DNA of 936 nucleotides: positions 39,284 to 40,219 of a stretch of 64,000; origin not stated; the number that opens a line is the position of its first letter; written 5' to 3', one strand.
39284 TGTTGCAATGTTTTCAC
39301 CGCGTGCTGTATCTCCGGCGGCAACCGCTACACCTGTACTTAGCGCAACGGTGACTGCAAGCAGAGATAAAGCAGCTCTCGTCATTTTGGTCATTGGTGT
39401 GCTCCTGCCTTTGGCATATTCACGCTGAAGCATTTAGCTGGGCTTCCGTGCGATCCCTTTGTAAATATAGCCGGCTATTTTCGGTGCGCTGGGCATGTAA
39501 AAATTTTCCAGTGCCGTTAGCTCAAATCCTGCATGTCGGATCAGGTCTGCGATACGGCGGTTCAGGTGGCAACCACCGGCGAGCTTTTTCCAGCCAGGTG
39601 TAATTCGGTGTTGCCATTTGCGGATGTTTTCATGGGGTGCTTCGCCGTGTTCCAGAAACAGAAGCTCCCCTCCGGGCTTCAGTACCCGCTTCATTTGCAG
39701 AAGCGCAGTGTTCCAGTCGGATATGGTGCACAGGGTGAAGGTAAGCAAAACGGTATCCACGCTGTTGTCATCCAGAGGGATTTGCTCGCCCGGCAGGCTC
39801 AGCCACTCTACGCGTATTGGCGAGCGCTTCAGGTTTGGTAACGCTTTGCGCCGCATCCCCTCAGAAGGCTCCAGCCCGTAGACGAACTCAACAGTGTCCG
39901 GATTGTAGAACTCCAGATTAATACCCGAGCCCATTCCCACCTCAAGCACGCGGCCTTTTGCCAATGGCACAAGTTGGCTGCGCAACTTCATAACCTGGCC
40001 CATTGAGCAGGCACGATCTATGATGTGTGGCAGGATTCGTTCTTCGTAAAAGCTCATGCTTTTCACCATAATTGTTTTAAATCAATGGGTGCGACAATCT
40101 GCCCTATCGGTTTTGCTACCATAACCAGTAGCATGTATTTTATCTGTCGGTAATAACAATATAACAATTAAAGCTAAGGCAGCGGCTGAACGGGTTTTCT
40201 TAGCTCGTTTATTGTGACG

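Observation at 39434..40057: Methyltransferase is probably an MddH-type H2S/methanethiol methylase (DMS producer)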

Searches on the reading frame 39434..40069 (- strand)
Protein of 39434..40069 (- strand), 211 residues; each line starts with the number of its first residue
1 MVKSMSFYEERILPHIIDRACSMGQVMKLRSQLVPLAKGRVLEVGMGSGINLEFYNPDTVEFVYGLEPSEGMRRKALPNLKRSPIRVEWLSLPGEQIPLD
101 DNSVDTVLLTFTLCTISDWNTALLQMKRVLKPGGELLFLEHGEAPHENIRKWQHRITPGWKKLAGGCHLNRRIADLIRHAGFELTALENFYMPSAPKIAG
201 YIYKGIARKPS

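Call 3: search_protein_families(library=pfam, proteins=[window:39434-40069:-], max_evalue=0.01)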
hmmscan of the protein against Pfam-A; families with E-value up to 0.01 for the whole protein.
window:39434-40069:- (211 aa): 8 families
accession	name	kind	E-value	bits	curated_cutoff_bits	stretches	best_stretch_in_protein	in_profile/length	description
PF08241.18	Methyltransf_11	-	3.7e-19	69.6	21.2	1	42-138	1-95/95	Methyltransferase domain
PF13649.12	Methyltransf_25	-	5.7e-15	56.2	27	1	41-134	1-97/97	Methyltransferase domain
PF13489.12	Methyltransf_23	-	1.3e-13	51.4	27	1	28-186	11-163/164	Methyltransferase domain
PF01209.24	Ubie_methyltran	-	6.2e-12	45.8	20.1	1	66-144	78-157/233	ubiE/COQ5 methyltransferase family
PF08242.18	Methyltransf_12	-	3.9e-10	40.8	30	1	42-136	1-98/98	Methyltransferase domain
PF13847.12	Methyltransf_31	-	8.5e-07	29.2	27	1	40-154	6-127/145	Methyltransferase domain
PF08003.17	Methyltransf_9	-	0.00018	21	23.8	1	29-138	107-217/315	Protein of unknown function (DUF1698)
PF05148.21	Methyltransf_8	-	0.00037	20.9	27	1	95-139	114-157/219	Hypothetical methyltransferase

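Call 4: search_protein_families(library=ncbifam, proteins=[window:39434-40069:-], max_evalue=0.01)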
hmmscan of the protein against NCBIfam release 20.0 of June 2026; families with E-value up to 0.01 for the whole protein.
window:39434-40069:- (211 aa): 24 families
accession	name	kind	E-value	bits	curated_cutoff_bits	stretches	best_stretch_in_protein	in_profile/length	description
NF045667.1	MTase_DVU1556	equivalog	1.6e-12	47.4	155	1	38-189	23-167/213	DVU_1556 family methyltransferase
TIGR01934.1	MenG_MenH_UbiE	subfamily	1e-11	44.5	158.35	1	30-145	28-148/223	ubiquinone/menaquinone biosynthesis methyltransferase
NF041537.1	ArsM_AhpD_UU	exception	3.5e-11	42.5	510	1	17-200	59-241/345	arsenite methyltransferase/AhpD domain selenoprotein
NF001244.0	PRK00216.1-5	equivalog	7.9e-11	41.7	216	1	36-150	47-165/236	bifunctional demethylmenaquinone methyltransferase/2-methoxy-6-polyprenyl-1,4-benzoquinol methylase UbiE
NF045882.1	PLipidMtase_Leg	equivalog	2.1e-10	40.7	390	1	38-156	43-161/207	phospholipid N-methyltransferase PmtA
NF001240.0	PRK00216.1-1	equivalog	5.2e-10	38.8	378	1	87-149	117-179/251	bifunctional demethylmenaquinone methyltransferase/2-methoxy-6-polyprenyl-1,4-benzoquinol methylase UbiE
NF041536.1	ArsM_DUF2284_UU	exception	5.9e-10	38.1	575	1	39-210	77-249/459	arsenite methyltransferase/DUF2284 domain selenoprotein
NF043040.1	corrin_prot_MT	hypoth_equivalog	4.3e-09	36.1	180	1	20-156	21-164/216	corrinoid protein-associated methyltransferase CpaM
NF052510.1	methyltran_MpqE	exception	1.1e-08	34.7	335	1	85-151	98-164/234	methyl-plastoquinone biosynthesis methyltransferase MpqE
NF001241.0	PRK00216.1-2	equivalog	1.3e-08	34.7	327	1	36-148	50-157/231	demethylmenaquinone methyltransferase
NF001243.0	PRK00216.1-4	equivalog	4.6e-08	32.7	235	1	63-142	75-155/237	demethylmenaquinone methyltransferase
NF001242.0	PRK00216.1-3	equivalog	6.9e-08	32.2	351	1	86-149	123-186/258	bifunctional demethylmenaquinone methyltransferase/2-methoxy-6-polyprenyl-1,4-benzoquinol methylase UbiE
NF047649.1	MTase_UXPK_star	exception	8.6e-08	31.5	460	1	14-201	57-243/283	methyltransferase/UXPK-star double selenoprotein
TIGR00452.1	TIGR00452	equivalog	1.1e-07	31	275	1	28-137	108-218/316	tRNA 5-methoxyuridine(34)/uridine 5-oxyacetic acid(34) synthase CmoB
TIGR02752.1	MenG_heptapren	equivalog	2.1e-07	30.7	419.85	1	64-142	74-153/231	demethylmenaquinone methyltransferase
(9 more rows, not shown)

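Call 11: find_homologous_proteins(query=window:39434-40069:-)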
Query window:39434-40069:- (211 aa): 5118 proteins with E <= 0.001 among 5310 candidates; the best 120 are listed.
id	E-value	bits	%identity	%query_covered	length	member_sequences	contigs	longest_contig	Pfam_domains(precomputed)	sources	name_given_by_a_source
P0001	1.6e-131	454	94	100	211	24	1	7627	PF13847.13,PF13489.13,PF13649.13,PF01209.25,PF08241.19,PF08242.19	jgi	-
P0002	3.6e-131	453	95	98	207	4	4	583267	PF13847.13,PF13489.13,PF13649.13,PF01209.25,PF08241.19,PF08242.19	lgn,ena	-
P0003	4.2e-129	446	92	100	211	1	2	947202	PF13847.13,PF13489.13,PF13649.13,PF01209.25,PF08241.19,PF08242.19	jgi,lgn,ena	-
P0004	4.9e-129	446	94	98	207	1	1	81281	PF13847.13,PF13489.13,PF13649.13,PF01209.25,PF08241.19,PF08242.19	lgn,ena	-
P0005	1.3e-127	442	91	100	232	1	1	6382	PF13847.13,PF13489.13,PF13649.13,PF01209.25,PF08241.19,PF08242.19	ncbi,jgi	-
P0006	4.2e-127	440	92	98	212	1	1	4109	PF13847.13,PF13489.13,PF13649.13,PF01209.25,PF08241.19,PF08242.19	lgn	-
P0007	1.1e-126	438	92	98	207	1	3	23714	PF13847.13,PF13489.13,PF13649.13,PF01209.25,PF08241.19,PF08242.19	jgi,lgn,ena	-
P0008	9.7e-126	435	90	100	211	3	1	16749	PF13847.13,PF13489.13,PF13649.13,PF01209.25,PF08241.19,PF08242.19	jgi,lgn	jgi:ubiquinone/menaquinone biosynthesis C-methylase UbiE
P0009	1.0e-123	429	90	98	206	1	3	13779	PF13847.13,PF13489.13,PF13649.13,PF01209.25,PF08241.19,PF08242.19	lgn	-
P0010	1.6e-123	428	89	100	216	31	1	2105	PF13847.13,PF13489.13,PF13649.13,PF01209.25,PF08241.19,PF08242.19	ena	-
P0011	8.7e-123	426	90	98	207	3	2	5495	PF13847.13,PF13489.13,PF13649.13,PF01209.25,PF08241.19,PF08242.19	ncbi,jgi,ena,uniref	ncbi:hypothetical protein LCGC14_1222060 [marine sediment metagenome]|uniref:Methyltransferase type 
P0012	9.6e-123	426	89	97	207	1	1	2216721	PF13847.13,PF13489.13,PF13649.13,PF01209.25,PF08241.19,PF08242.19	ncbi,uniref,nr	ncbi:class I SAM-dependent methyltransferase [Marinobacter sp. ANT_B65]|uniref:class I SAM-dependent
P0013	2.6e-122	424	88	99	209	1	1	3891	PF13847.13,PF13489.13,PF13649.13,PF01209.25,PF08241.19,PF08242.19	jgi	-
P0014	2.7e-122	424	88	98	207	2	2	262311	PF13847.13,PF13489.13,PF13649.13,PF01209.25,PF08241.19,PF08242.19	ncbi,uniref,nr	ncbi:phospholipid methyltransferase [Streptosporangium jomthongense]|uniref:Class I SAM-dependent me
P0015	4.1e-121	420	88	97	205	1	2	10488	PF13847.13,PF13489.13,PF13649.13,PF01209.25,PF08241.19,PF08242.19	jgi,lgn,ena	-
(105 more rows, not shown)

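Call 12: search_solved_structures(query=window:39434-40069:-, max_evalue=0.001, show_alignments=2)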
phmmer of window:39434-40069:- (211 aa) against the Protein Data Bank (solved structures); distinct sequences matched with E-value up to 0.001: 12.
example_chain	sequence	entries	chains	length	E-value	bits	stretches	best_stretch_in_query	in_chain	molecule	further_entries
3mgg_A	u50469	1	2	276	5.5e-09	39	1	15-205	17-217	Methyltransferase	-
2gs9_A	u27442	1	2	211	2.1e-08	37.1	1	38-137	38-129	Hypothetical protein TT1324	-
1vlm_A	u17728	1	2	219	5.2e-08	35.8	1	29-183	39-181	SAM-dependent methyltransferase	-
8ys9_A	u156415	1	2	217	1.6e-07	34.2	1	39-145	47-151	Phosphatidylethanolamine N-methyltransferase/phosphatidyl-N-methylethanolamine N-methyltra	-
3dh0_A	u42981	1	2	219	2.3e-06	30.4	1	40-140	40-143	SAM dependent methyltransferase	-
1xxl_A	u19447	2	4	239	4.2e-05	26.3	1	37-147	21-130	YcgJ protein | ycgJ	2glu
3ege_A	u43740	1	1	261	4.6e-05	26.2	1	32-137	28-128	Putative methyltransferase from antibiotic biosynthesis pathway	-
3hnr_A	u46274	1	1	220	0.00016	24.4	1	33-141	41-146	probable methyltransferase BT9727_4108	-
2yqz_A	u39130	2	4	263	0.00039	23.2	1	86-147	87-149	Hypothetical protein TTHA0223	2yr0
6uak_A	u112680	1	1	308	0.00067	22.4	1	40-136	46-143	SAM dependent methyltransferase LahSB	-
1ve3_A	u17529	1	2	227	0.00075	22.2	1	37-138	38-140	hypothetical protein PH0226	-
6f5z_A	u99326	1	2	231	0.00086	22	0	34-158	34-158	24-sterol C-methyltransferase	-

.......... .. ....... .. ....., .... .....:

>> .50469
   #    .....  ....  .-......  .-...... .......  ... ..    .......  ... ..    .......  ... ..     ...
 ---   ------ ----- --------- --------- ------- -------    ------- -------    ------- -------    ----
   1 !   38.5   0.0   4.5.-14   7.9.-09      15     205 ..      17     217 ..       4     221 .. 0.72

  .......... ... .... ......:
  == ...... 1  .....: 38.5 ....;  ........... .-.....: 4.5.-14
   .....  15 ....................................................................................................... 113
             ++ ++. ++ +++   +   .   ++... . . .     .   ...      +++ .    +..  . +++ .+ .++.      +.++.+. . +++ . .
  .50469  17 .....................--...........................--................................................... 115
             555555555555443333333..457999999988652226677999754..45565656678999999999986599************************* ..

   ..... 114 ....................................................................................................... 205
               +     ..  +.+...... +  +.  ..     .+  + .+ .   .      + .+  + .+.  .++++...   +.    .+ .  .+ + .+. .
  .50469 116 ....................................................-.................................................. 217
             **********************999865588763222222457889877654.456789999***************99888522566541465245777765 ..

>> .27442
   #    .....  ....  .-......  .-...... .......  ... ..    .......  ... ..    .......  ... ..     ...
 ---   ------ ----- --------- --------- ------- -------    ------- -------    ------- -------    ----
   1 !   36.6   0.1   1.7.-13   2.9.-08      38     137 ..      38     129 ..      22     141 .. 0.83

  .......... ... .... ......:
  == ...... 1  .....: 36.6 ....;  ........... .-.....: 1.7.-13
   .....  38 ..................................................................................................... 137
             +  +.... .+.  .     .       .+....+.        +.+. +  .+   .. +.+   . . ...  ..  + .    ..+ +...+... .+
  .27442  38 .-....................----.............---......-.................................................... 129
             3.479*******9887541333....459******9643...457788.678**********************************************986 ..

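Call 17: find_related_loci(query=window:39434-40069:-, collection=genome_contigs, flank=7000)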
Query window:39434-40069:- (211 aa) in genome_contigs; peptide patterns used: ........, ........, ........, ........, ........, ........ (x = any residue, [..] = any of these).
184 stretches matched a pattern; 127 encode a relative of the query (tblastn E <= 1e-3); the best 80 are kept; 80 distinct loci.
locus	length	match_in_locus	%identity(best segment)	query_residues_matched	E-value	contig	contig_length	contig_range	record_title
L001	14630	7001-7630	97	1-210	9e-139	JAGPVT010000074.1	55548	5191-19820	MAG: Marinobacter sp. isolate Lab_640_Diesel_bin.10 k141_90033, whole genome shotgun sequence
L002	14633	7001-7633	95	1-211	7e-137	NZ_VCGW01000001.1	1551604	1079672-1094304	Marinobacter maritimus strain CK47 NODE_1_length_1551604_cov_60.418679, whole genome shotgun sequence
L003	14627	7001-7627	89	1-209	9e-129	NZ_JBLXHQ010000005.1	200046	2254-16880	MAG: Marinobacter sp. isolate ET09-02 T09maxbin_out.013RE.5K@5, whole genome shotgun sequence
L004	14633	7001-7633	88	1-211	2e-128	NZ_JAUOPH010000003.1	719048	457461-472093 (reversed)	Marinobacter sp. 2_MG-2023 strain I2M14 FNIEBEFK_3, whole genome shotgun sequence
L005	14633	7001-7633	88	1-211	6e-128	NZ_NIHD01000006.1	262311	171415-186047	Marinobacter aromaticivorans strain D15-8P contig6, whole genome shotgun sequence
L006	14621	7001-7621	91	5-211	2e-127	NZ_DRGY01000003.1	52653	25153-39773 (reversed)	MAG: Marinobacter antarcticus isolate HyVt-357 HyVt-357_k145_134586, whole genome shotgun sequence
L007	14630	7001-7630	86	1-210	5e-125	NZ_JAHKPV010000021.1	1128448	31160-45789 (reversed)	Marinobacter salexigens strain D2M19 D2M19_D2M19_contig_2, whole genome shotgun sequence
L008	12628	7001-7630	87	1-210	6e-125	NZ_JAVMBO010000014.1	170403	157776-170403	Marinobacter xiaoshiensis strain F60267 68, whole genome shotgun sequence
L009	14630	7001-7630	86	1-210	6e-125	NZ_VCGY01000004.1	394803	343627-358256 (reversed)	Marinobacter sp. 1-4A NODE_4_length_394803_cov_56.639859, whole genome shotgun sequence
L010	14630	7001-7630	85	1-210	4e-124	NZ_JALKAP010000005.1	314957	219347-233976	Marinobacter sp. S6332 scaffold_5, whole genome shotgun sequence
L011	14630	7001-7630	84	1-210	8e-122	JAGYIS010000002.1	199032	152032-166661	MAG: Marinobacter sp. isolate M30B21 contig_10232, whole genome shotgun sequence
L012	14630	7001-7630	84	1-210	5e-121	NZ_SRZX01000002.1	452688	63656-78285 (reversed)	Marinobacter orientalis strain W62 Scaffold2, whole genome shotgun sequence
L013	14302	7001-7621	85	5-211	5e-121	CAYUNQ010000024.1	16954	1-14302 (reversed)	MAG TPA_asm: uncultured Marinobacter sp. isolate SRP192927_co6_184 genome assembly, contig: NODE_7690_length_16954_cov_3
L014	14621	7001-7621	86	5-211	5e-121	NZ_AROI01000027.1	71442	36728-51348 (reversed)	Halopseudomonas pelagia CL-AP6 111.KCCM90073.1_27, whole genome shotgun sequence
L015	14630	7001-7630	84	1-210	8e-121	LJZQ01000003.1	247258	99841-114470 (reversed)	MAG: Marinobacter excellens HL-55 ITZ_scaf_56, whole genome shotgun sequence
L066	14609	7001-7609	79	5-207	4e-111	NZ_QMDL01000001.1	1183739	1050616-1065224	Marinobacter litoralis strain Sw-45 contig1, whole genome shotgun sequence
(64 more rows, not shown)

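Call 22: list_cluster_members(proteins=[L066:7001-7618:+, L014:7001-7621:+, window:39437-40057:-])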
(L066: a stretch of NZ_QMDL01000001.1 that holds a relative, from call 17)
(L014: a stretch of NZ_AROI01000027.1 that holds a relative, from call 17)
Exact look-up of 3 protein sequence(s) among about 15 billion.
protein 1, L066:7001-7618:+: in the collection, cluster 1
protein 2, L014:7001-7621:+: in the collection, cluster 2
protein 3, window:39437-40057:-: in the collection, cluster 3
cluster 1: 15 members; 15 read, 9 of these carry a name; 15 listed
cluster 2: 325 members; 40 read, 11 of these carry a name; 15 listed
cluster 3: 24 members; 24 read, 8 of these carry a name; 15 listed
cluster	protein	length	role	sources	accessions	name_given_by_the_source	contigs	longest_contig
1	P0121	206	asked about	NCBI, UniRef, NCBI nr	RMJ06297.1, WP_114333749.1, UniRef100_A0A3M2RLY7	Ubiquinone/menaquinone biosynthesis C-methyltransferase UbiE [Marinobacter litoralis] | Ubiquinone/menaquinone biosynthesis C-methyltransferase UbiE n=1 Tax=Marinobacter ... | class I SAM-dependent methyltransferase [Marinobacter litoralis]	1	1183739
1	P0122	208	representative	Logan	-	-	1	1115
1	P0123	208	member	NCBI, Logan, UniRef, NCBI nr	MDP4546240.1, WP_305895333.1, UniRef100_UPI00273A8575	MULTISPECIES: class I SAM-dependent methyltransferase [unclassified Marinobacter] | class I SAM-dependent methyltransferase n=1 Tax=unclassified Marinobacter TaxID=83889 ...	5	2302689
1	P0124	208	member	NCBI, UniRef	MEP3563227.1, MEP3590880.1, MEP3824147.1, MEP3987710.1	MAG: class I SAM-dependent methyltransferase [Marinobacter sp.] | class I SAM-dependent methyltransferase n=1 Tax=Marinobacter sp. TaxID=50741 ...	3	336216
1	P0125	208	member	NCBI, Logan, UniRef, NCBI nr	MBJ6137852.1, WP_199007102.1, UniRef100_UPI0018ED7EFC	class I SAM-dependent methyltransferase [Marinobacter litoralis] | class I SAM-dependent methyltransferase n=1 Tax=Marinobacter litoralis TaxID=187981 ...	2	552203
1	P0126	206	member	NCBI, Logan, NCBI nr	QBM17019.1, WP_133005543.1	hypothetical protein MARI_11240 [Marinobacter sp. JH2] | class I SAM-dependent methyltransferase [Marinobacter sp. JH2]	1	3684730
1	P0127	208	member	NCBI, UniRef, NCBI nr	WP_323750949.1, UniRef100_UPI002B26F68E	class I SAM-dependent methyltransferase [Marinobacter sp.] | class I SAM-dependent methyltransferase n=1 Tax=Marinobacter sp. TaxID=50741 ...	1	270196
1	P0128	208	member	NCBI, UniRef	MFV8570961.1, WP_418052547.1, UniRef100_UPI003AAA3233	class I SAM-dependent methyltransferase [Marinobacter sp. SBS5] | class I SAM-dependent methyltransferase n=1 Tax=Marinobacter sp. SBS5 TaxID=3401754 ...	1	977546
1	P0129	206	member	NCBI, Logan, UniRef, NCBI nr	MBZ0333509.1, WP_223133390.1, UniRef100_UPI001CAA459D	class I SAM-dependent methyltransferase [Marinobacter sp. AL4B] | class I SAM-dependent methyltransferase n=1 Tax=Marinobacter sp. AL4B TaxID=2871173 ...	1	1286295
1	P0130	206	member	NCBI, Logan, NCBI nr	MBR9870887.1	MAG: class I SAM-dependent methyltransferase [Gammaproteobacteria bacterium] | class I SAM-dependent methyltransferase [Gammaproteobacteria bacterium]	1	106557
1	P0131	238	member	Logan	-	-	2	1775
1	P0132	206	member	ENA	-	-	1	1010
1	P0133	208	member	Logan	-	-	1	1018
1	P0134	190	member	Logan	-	-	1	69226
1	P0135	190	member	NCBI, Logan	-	-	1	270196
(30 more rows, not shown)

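Call 28: search_dna_similar(query=window:39437-40057:-, collection=plasmids, mode=protein, max_rows=40)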
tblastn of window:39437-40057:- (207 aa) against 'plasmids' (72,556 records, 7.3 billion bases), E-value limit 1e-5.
Records with a match: 218; places in all: 284; records where one place covers at least 80% of the query: 138.
Best place of each record, by identity: <60% 218.
By first word of the organism name: Sinorhizobium 57; Paracoccus 13; Azospirillum 11; Haloarcula 10; Burkholderia 7; Rhodococcus 7; Paraburkholderia 6; Streptomyces 6; Cytobacillus 5; Natrinema 5; and 61 more.
By predicted mobility (MOB-suite, as given by PLSDB): non-mobilizable 124; conjugative 74; mobilizable 20.
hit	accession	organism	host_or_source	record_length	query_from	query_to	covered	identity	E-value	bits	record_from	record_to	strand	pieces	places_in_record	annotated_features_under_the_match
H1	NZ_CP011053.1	Halomonas sp. KO116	Nile Delta Mediterranean Sea surface ...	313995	1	207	100%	46.9%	3e-57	201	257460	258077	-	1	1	class I SAM-dependent methyltransferase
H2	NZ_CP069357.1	Microvirga sp. VF16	Vachellia farnesiana,Cell culture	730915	1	204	99%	46.6%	2e-50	182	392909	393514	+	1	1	class I SAM-dependent methyltransferase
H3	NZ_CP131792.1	Pseudomonas aeruginosa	Homo sapiens,culture,blood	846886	1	202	98%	47.0%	2e-53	190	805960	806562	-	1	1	methyltransferase domain-containing protein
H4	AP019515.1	Vreelandella sulfidaeris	cell culture,metal sulfide rock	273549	3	207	99%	46.2%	3e-39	206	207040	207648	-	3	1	hypothetical protein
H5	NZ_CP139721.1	Nitratireductor rhodophyticola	Bacterial Culture,hydrothermal vent ...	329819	1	204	99%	46.1%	2e-50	181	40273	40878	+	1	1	class I SAM-dependent methyltransferase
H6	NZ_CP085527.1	Sinorhizobium meliloti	Medicago,cell culture,lupulina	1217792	1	204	99%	46.1%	2e-49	179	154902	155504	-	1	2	none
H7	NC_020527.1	Sinorhizobium meliloti 2011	-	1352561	1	204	99%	46.1%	2e-49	179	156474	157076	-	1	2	none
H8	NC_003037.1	Sinorhizobium meliloti 1021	-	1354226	1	204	99%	46.1%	2e-49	179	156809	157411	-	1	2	none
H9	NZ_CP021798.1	Sinorhizobium meliloti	Medicago sativa,Single Cell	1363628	1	204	99%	46.1%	2e-49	179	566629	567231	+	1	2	none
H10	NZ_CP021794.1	Sinorhizobium meliloti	Medicago sativa,Single Cell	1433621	1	204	99%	46.1%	2e-49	179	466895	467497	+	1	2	none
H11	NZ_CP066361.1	Sinorhizobium meliloti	Medicago lupulina L.,nodules of ...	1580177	1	204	99%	46.1%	2e-49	179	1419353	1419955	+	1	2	none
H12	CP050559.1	Sinorhizobium meliloti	Melilotus officinalis,cell culture,root ...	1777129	1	204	99%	46.1%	2e-49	179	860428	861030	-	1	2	class I SAM-dependent methyltransferase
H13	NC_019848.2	Sinorhizobium meliloti GR4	-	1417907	1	204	99%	46.1%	2e-49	179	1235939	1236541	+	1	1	record has no annotation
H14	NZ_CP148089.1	Sinorhizobium meliloti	Medicago sativa,cell culture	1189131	1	204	99%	45.6%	4e-49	177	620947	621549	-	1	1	record has no annotation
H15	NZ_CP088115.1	Sinorhizobium meliloti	cell culture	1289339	1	204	99%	45.6%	7e-49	177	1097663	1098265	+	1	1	none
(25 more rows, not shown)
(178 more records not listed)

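Call 29: get_annotated_region(hit=H1, flank=6000)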
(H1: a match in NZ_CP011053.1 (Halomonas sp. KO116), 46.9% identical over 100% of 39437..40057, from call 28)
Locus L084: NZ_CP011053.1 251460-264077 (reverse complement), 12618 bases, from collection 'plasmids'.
description: Halomonas sp. KO116 plasmid unnamed1, complete sequence
organism: Halomonas sp. KO116 (NCBI taxid 1504981)
taxonomy: Bacteria; Pseudomonadota; Gammaproteobacteria; Oceanospirillales; Halomonadaceae; Halomonas; Halomonas sp. KO116
host: -; source: Nile Delta Mediterranean Sea surface water; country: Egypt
typing (MOB-suite, as given by PLSDB): non-mobilizable; replicon rep_cluster_924
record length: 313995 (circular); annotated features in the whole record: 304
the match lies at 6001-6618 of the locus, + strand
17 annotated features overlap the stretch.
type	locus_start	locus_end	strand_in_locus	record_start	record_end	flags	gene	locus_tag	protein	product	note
CDS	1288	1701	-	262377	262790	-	-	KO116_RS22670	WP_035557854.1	DUF6691 family protein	-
CDS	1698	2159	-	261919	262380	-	-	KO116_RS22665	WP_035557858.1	membrane protein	-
CDS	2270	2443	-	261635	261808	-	-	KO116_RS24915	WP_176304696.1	hypothetical protein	-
CDS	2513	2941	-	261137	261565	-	-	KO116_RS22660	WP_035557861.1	TIGR01244 family sulfur transferase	-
CDS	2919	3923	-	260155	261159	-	-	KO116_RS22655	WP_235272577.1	MBL fold metallo-hydrolase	-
CDS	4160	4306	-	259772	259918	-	-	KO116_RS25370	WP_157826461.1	hypothetical protein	-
CDS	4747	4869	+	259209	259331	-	-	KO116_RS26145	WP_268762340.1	hypothetical protein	-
CDS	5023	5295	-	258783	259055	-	-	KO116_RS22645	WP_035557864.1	hypothetical protein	-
CDS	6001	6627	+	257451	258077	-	-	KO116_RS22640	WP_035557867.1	class I SAM-dependent methyltransferase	GO:0032259 - methylation [Evidence IEA]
CDS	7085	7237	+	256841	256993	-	-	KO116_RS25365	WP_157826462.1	hypothetical protein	-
CDS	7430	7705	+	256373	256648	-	-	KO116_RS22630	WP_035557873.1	hypothetical protein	-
CDS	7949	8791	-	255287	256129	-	-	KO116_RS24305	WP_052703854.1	hypothetical protein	-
CDS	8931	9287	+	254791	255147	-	-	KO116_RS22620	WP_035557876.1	hypothetical protein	-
CDS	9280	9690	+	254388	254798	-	-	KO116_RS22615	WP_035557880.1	DUF6573 family protein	-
CDS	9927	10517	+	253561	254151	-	-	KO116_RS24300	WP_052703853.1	hypothetical protein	-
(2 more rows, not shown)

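Call 37: search_protein_representatives(protein=window:39437-40057:-)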
Query: 207 residues. Proteins with E-value up to 0.001 (for the whole library): 11977; up to 1e-10: 4802; up to 1e-30: 361. The best 150 are listed.
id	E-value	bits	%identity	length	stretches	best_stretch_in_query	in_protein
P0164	6.6e-62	225.0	54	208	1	1-203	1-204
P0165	5.3e-59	215.5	66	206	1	1-151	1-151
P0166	5.2e-58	212.3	50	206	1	1-205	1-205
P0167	1.5e-56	207.5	50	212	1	3-204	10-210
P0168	2.2e-56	207.0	50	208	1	1-203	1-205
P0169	7.0e-56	205.3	51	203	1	1-203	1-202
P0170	4.8e-55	202.6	51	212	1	3-206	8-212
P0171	8.4e-55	201.8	47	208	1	1-207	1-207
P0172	1.8e-54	200.8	47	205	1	1-204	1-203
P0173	2.4e-52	193.8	48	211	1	1-205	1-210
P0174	5.0e-51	189.5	47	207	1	1-204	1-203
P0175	1.9e-50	187.6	55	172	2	83-204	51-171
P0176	2.7e-50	187.1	46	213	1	2-204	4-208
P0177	4.5e-50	186.3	46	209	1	1-205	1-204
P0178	4.7e-50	186.3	43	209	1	4-202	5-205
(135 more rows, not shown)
